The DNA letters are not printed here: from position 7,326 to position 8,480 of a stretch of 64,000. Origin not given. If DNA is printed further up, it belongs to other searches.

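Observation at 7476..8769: Two uncharacterised envelope proteins fused to the 3' end of the tad operon, between tadC and a priming sugar transferase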

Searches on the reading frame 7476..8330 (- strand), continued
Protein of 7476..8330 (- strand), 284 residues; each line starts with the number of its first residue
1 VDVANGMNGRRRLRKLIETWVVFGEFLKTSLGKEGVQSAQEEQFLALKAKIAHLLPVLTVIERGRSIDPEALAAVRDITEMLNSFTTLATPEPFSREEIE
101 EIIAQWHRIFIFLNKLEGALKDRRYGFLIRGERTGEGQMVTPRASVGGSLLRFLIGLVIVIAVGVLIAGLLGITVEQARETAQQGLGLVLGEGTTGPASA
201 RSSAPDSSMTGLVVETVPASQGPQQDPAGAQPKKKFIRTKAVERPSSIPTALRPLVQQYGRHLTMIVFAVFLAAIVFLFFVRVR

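Call 47: search_protein_families(library=pfam, proteins=[P0057, P0058, P0060, P0062, P0063, P0065, P0075, P0095, P0111, P0125], max_evalue=0.05)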
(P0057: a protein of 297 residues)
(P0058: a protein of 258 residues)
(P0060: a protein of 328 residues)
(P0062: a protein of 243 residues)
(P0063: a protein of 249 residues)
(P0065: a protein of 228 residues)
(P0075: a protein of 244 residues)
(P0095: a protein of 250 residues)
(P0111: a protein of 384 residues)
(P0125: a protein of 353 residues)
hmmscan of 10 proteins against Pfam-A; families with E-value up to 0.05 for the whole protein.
P0057 (297 aa): 0 families

P0058 (258 aa): 0 families

P0060 (328 aa): 0 families

P0062 (243 aa): 0 families

P0063 (249 aa): 0 families

P0065 (228 aa): 0 families

P0075 (244 aa): 0 families

P0095 (250 aa): 0 families

P0111 (384 aa): 7 families
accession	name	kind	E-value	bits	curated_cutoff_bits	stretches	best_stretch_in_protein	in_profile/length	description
PF21918.1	cas_Cpf1_2nd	-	0.00051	20.5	27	1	149-307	75-213/225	CRISPR-associated endonuclease Cpf1 REC2 domain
PF03439.18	Spt5-NGN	-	0.00074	19.8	22.4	0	36-87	23-71/84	Early transcription elongation factor of RNA pol II, NGN section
PF06154.16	CbeA_antitoxin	-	0.001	20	27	0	157-194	32-69/101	CbeA_antitoxin, type IV, cytoskeleton bundling-enhancing factor A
PF00715.22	IL2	-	0.0041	17.5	26.2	0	19-57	74-112/145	Interleukin 2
PF22974.1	DUF7029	-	0.028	14.9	27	0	262-306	37-81/100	Domain of unknown function (DUF7029)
PF16512.11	RhoGAP-FF1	-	0.042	14.8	30.1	0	2-29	11-39/80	p190-A and -B Rho GAPs FF domain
PF11467.13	LEDGF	-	0.045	13.8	26.3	0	135-180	40-85/120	Lens epithelium-derived growth factor (LEDGF)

P0125 (353 aa): 0 families

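Call 48: list_cluster_members(proteins=[P0057, P0058, P0059, P0060, P0062, P0063, P0065, P0075, P0095, P0125])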
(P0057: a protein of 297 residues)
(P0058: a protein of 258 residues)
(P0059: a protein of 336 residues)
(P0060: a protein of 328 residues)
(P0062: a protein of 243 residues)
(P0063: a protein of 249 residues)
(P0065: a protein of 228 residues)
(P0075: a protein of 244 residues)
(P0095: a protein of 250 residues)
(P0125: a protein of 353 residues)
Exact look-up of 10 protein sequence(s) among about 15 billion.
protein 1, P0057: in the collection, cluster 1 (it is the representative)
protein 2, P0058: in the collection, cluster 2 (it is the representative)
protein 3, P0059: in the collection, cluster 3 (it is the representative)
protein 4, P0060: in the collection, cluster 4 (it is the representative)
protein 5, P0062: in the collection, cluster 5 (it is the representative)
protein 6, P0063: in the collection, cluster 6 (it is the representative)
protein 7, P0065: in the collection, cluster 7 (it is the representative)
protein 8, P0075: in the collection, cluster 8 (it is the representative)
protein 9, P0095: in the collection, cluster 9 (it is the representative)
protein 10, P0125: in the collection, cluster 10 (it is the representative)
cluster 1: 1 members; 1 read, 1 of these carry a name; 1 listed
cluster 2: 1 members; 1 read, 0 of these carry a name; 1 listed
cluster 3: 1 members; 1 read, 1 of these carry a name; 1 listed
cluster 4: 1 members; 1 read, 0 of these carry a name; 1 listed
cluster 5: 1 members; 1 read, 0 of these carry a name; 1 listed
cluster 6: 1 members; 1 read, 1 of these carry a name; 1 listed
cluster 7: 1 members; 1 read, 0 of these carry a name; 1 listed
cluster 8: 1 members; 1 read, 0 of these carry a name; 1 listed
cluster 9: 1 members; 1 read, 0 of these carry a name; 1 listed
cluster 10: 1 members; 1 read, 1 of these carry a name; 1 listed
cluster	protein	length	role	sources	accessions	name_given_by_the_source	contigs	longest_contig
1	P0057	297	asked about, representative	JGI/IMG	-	hypothetical protein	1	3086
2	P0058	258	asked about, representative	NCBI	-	-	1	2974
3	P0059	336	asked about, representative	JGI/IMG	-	hypothetical protein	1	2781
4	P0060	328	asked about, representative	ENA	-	-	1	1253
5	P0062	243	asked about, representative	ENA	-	-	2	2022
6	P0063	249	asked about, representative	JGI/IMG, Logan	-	hypothetical protein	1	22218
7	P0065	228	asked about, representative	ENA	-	-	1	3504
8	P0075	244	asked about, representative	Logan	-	-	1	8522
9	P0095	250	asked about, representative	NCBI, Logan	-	-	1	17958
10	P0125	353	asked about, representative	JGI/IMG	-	hypothetical protein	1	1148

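Call 49: find_encoding_contigs(protein=P0063, flank=10000, max_places=1)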
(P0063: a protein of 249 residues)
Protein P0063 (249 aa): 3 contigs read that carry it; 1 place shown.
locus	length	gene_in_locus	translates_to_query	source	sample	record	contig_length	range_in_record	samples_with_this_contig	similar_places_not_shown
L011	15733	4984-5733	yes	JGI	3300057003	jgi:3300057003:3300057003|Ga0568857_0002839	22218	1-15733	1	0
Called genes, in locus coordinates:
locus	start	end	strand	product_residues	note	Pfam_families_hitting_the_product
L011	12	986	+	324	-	PF11104:PilM_2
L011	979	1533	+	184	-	-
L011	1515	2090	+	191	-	-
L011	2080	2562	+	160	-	-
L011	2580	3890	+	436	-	PF07660:STN, PF03958:Secretin_N, PF00263:Secretin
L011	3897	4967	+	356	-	PF00437:T2SSE, PF13401:AAA_22 (faint)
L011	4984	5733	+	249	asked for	-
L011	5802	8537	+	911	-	PF02369:Big_1, PF09134:Invasin_D3 (weak), PF02369:Big_1, PF09134:Invasin_D3, PF02369:Big_1, PF09134:Invasin_D3, PF02369:Big_1, PF09134:Invasin_D3, +3 more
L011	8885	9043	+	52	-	-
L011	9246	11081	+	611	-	PF04055:Radical_SAM, PF13282:DUF4070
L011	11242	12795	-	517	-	PF00464:SHMT, PF00155:Aminotran_1_2 (weak)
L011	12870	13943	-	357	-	PF03706:LPG_synthase_TM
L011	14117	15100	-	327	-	PF01073:3Beta_HSD, PF01370:Epimerase, PF02719:Polysacc_synt_2, PF04321:RmlD_sub_bind, PF05368:NmrA (weak), PF13460:NAD_binding_10, PF16363:GDP_Man_Dehyd, PF07993:NAD_binding_4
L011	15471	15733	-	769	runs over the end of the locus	-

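Call 50: find_encoding_contigs(protein=P0095, flank=10000, max_places=1)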
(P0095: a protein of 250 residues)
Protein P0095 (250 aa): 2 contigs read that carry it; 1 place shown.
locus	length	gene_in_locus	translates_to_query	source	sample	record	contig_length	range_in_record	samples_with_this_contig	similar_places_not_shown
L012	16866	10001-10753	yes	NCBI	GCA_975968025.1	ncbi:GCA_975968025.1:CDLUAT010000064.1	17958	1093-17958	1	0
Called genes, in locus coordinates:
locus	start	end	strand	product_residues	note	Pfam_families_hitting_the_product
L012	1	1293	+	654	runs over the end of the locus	PF00496:SBP_bac_5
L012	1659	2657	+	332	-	PF19300:BPD_transp_1_N, PF00528:BPD_transp_1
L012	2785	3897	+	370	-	PF00528:BPD_transp_1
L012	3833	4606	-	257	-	-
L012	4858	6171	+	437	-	PF00675:Peptidase_M16, PF05193:Peptidase_M16_C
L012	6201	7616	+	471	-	PF00675:Peptidase_M16, PF05193:Peptidase_M16_C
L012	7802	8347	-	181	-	-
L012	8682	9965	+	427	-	PF07660:STN, PF03958:Secretin_N, PF00263:Secretin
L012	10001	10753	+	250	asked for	-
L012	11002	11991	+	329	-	PF01408:GFO_IDH_MocA, PF02894:GFO_IDH_MocA_C, PF22725:GFO_IDH_MocA_C3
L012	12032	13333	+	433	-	PF04389:Peptidase_M28 (weak), PF01546:Peptidase_M20, PF07687:M20_dimer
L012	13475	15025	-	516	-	PF13180:PDZ_2, PF17820:PDZ_6, PF00595:PDZ, PF13180:PDZ_2, PF17820:PDZ_6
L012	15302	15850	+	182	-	PF22769:DCD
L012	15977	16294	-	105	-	PF13490:zf-HC2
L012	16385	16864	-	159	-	?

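Call 58: find_related_loci(query=A5, collection=metagenome_contigs, flank=10000)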
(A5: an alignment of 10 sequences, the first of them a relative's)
Query A5 (246 aa) in metagenome_contigs; peptide patterns used: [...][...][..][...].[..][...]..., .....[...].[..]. (x = any residue, [..] = any of these).
235 stretches matched a pattern; 2 encode a relative of the query (tblastn E <= 1e-3); 2 distinct loci.
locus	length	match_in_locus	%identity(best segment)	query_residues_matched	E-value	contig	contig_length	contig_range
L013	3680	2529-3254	40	2-245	1e-55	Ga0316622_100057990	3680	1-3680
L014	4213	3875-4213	40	3-115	3e-24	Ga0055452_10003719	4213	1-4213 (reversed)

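Call 59: list_cluster_members(proteins=[P0061, P0064, P0066, P0067, P0071, P0072, P0073, P0074, P0083, P0084])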
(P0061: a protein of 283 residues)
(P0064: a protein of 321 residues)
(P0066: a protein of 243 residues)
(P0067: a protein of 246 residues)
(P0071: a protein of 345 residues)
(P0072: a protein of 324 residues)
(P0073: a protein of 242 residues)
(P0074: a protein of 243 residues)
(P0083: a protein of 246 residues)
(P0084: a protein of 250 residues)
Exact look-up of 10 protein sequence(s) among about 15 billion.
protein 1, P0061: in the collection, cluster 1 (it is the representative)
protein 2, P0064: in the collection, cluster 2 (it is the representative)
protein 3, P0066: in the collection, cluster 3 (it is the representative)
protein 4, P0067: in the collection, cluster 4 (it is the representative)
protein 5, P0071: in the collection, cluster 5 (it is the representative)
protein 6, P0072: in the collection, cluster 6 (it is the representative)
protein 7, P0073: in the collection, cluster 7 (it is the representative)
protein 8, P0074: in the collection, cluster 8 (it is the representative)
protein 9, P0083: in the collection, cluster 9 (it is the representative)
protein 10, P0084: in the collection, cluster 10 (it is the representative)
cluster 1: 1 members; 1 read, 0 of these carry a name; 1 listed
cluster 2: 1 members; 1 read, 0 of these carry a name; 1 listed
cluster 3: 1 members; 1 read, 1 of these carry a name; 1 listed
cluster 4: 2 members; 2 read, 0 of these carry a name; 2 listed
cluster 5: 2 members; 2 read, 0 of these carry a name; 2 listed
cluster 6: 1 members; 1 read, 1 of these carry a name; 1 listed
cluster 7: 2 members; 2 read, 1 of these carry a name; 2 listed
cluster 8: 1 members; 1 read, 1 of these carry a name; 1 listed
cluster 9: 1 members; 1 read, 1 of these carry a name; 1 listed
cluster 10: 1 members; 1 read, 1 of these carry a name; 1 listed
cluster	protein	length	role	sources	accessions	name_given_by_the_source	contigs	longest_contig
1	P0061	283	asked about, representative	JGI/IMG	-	-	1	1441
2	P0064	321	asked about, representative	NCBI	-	-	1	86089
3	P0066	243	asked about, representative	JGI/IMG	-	hypothetical protein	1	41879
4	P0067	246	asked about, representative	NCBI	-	-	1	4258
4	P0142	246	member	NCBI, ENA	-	-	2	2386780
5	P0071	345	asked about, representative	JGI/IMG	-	-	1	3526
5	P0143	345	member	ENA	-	-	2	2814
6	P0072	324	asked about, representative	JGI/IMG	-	hypothetical protein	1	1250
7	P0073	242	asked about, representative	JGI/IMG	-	-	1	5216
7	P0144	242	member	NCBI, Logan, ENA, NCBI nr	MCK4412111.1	MAG: hypothetical protein KAY32_01070 [Candidatus Eisenbacteria sp.] | hypothetical protein [Candidatus Eisenbacteria bacterium]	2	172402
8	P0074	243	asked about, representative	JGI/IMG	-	hypothetical protein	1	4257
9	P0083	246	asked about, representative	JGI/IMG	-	hypothetical protein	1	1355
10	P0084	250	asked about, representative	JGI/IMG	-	hypothetical protein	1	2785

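Call 60: list_cluster_members(proteins=[P0089, P0087, P0079, P0077, P0105, P0104, P0135, P0126, P0134, P0139])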
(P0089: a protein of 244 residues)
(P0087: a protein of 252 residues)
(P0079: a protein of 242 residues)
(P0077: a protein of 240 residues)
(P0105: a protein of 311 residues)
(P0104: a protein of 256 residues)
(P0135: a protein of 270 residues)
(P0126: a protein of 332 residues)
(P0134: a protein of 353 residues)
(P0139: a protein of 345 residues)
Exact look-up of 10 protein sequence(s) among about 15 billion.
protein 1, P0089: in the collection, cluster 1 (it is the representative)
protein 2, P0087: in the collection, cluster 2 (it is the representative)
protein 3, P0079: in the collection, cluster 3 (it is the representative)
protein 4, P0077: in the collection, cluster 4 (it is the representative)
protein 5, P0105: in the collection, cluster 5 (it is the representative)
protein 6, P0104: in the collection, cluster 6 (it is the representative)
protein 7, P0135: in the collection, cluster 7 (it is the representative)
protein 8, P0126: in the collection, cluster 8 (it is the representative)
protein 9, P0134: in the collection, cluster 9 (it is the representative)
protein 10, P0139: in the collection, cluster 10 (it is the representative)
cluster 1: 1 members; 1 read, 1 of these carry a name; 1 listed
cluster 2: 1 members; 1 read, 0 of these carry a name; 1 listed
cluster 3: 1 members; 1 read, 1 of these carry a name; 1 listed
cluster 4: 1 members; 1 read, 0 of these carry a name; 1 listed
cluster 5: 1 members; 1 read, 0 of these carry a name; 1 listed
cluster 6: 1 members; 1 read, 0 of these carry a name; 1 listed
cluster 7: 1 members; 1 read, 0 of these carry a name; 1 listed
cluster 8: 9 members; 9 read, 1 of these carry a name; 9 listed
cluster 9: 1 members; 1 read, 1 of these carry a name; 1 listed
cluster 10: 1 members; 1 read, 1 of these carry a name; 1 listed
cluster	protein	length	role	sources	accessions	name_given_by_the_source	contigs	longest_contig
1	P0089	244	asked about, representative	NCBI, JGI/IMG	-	hypothetical protein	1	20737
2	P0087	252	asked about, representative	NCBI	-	-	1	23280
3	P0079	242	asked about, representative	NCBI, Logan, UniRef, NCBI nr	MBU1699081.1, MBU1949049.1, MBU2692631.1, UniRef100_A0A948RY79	MAG: hypothetical protein KJ970_17080 [Candidatus Eisenbacteria bacterium] | Uncharacterized protein n=1 Tax=Eiseniibacteriota bacterium TaxID=2212470 ... | hypothetical protein [Candidatus Eisenbacteria bacterium]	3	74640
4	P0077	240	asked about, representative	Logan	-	-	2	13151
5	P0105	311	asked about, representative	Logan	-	-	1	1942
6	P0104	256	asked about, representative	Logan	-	-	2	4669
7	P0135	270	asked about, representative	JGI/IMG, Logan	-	-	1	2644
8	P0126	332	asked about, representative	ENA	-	-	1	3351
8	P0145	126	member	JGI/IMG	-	hypothetical protein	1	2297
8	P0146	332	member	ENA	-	-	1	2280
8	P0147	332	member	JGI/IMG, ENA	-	-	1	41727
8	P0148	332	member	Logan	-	-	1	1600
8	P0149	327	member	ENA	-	-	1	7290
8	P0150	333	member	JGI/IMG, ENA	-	-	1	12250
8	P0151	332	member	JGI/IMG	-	-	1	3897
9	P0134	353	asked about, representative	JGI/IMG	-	hypothetical protein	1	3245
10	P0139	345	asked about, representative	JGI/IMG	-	hypothetical protein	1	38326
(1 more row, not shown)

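Call 61: find_encoding_contigs(protein=P0142, flank=10000, max_places=1)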
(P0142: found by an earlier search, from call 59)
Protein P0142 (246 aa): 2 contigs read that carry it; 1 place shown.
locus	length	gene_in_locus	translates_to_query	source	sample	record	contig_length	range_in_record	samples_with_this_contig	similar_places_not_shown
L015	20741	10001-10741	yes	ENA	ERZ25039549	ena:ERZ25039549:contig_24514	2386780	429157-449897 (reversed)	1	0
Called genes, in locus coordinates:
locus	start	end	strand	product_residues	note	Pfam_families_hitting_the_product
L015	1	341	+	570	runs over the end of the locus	PF05157:MshEN, PF00437:T2SSE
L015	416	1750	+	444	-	PF28597:T2SSF_N, PF00482:T2SSF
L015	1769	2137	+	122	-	PF07963:N_methyl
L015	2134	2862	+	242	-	-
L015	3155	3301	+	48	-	-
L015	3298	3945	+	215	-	PF14341:PilX_N (weak)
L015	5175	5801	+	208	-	PF11104:PilM_2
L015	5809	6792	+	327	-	-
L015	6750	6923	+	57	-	-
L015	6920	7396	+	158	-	-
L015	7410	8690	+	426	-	PF07660:STN (weak), PF03958:Secretin_N, PF00263:Secretin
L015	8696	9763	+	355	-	PF00437:T2SSE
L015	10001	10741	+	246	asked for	-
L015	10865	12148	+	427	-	-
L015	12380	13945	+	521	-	PF01844:HNH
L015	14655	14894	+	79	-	PF10387:DUF2442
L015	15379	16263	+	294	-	PF02737:3HCDH_N, PF00725:3HCDH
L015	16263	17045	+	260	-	PF00378:ECH_1, PF16113:ECH_2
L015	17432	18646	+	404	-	PF00108:Thiolase_N, PF02803:Thiolase_C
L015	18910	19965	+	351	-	PF00180:Iso_dh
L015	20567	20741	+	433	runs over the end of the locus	PF05697:Trigger_N, PF05698:Trigger_C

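Call 62: find_encoding_contigs(protein=P0064, flank=10000, max_places=1)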
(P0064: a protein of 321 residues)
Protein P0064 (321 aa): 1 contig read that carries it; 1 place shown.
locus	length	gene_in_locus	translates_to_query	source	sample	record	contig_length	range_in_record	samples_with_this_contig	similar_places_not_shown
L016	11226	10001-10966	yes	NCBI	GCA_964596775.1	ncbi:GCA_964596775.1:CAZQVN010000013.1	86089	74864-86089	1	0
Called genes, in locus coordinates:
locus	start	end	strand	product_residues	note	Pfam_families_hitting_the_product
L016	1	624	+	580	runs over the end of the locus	PF05157:MshEN, PF00437:T2SSE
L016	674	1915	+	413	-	PF28597:T2SSF_N, PF00482:T2SSF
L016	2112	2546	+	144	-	-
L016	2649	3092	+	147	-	-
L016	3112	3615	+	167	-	-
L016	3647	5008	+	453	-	-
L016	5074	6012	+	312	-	PF11104:PilM_2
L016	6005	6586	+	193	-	-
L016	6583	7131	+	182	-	-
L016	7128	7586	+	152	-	-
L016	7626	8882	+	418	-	PF07660:STN, PF03958:Secretin_N, PF00263:Secretin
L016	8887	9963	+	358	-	PF00437:T2SSE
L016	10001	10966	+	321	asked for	-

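Call 63: find_encoding_contigs(protein=P0144, flank=10000, max_places=1)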
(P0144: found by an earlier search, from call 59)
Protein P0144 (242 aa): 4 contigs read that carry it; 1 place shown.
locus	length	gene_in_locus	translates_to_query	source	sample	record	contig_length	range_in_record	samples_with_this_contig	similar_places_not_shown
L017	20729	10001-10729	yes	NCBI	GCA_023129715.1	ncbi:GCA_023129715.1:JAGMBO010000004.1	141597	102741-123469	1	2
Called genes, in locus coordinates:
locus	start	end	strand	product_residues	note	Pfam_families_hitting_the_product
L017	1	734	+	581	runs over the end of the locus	PF05157:MshEN, PF00437:T2SSE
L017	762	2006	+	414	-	PF28597:T2SSF_N (weak), PF00482:T2SSF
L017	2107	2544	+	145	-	PF07963:N_methyl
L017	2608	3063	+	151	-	-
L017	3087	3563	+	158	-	-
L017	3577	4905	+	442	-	-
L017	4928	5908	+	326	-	PF11104:PilM_2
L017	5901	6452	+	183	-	-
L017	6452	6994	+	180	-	-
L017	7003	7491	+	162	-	-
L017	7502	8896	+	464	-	PF07660:STN (weak), PF03958:Secretin_N (weak), PF00263:Secretin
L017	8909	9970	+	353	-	PF00437:T2SSE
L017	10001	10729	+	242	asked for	-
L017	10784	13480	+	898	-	PF02369:Big_1, PF09134:Invasin_D3 (weak), PF02369:Big_1, PF09134:Invasin_D3, PF02369:Big_1, PF09134:Invasin_D3, PF02369:Big_1, PF09134:Invasin_D3, +1 more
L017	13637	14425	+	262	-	PF06750:A24_N_bact, PF01478:Peptidase_A24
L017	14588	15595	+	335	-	PF00294:PfkB, PF01256:Carb_kinase, PF08543:Phos_pyr_kin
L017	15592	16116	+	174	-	PF01467:CTP_transf_like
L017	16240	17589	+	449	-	-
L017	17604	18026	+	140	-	PF00334:NDK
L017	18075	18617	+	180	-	PF02620:YceD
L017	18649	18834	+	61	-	PF01783:Ribosomal_L32p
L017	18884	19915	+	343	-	PF02504:FA_synthesis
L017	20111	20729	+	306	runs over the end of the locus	PF00698:Acyl_transf_1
